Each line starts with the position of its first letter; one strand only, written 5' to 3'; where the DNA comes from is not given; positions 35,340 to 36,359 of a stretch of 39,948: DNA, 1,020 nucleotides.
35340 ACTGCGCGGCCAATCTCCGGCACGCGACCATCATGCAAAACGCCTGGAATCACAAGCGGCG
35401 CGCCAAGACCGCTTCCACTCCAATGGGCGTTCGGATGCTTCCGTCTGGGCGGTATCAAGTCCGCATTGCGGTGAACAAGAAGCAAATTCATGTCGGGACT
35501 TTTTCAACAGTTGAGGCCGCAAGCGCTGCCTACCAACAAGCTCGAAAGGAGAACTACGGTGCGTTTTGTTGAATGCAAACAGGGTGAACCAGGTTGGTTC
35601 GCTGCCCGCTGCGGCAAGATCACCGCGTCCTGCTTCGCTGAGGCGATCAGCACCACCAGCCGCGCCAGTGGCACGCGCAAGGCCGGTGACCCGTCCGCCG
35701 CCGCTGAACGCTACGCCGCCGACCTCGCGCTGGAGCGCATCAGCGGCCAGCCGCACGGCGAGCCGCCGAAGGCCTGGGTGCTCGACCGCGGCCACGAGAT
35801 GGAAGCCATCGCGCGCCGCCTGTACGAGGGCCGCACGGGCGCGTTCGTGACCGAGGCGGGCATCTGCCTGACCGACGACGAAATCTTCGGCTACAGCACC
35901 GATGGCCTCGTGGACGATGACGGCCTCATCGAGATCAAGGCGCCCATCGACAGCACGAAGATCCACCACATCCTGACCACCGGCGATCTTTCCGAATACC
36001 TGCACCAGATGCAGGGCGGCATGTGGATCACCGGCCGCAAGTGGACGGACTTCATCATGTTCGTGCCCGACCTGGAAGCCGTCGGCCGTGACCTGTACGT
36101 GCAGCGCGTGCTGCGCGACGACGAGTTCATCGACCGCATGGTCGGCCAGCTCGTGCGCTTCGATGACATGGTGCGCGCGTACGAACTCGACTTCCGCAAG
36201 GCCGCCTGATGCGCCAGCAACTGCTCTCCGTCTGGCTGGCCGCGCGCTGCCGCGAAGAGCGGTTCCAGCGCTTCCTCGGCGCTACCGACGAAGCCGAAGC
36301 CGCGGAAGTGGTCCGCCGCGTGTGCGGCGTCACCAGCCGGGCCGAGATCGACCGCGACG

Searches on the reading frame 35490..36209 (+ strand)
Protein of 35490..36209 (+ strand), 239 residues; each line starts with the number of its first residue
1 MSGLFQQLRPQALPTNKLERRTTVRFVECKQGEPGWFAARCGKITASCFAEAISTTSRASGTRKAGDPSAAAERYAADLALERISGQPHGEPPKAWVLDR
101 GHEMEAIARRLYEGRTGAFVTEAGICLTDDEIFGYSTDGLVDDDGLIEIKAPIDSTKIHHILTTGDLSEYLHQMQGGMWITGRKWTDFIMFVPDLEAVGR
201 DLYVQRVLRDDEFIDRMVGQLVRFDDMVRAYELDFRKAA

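Call 12: search_protein_families(library=pfam, proteins=[window:35490-36209:+], max_evalue=0.01)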
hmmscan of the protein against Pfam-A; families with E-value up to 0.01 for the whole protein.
window:35490-36209:+ (239 aa): 1 family
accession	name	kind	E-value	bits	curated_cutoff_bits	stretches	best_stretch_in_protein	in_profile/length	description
PF09588.16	YqaJ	-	3.2e-16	60.4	22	1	36-183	2-149/150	YqaJ-like viral recombinase domain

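Call 13: search_protein_families(library=phrogs, proteins=[window:35490-36209:+], max_evalue=0.01)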
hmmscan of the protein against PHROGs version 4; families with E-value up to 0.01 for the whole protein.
window:35490-36209:+ (239 aa): 5 families
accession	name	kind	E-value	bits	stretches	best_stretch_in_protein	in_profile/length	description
phrog_149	-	DNA, RNA and nucleotide metabolism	2.7e-33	116.4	1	18-232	586-797/1242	exonuclease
phrog_434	-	DNA, RNA and nucleotide metabolism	2.1e-14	54.5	1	87-230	95-238/372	RecE-like recombination exonuclease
phrog_19855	-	head and packaging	1.8e-12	46.6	1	20-216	452-625/1257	virion structural protein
phrog_2624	-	tail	0.0033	18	1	165-220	129-182/270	tail assembly chaperone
phrog_7655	-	DNA, RNA and nucleotide metabolism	0.0045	16.9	0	97-140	61-101/551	RecE-like recombination exonuclease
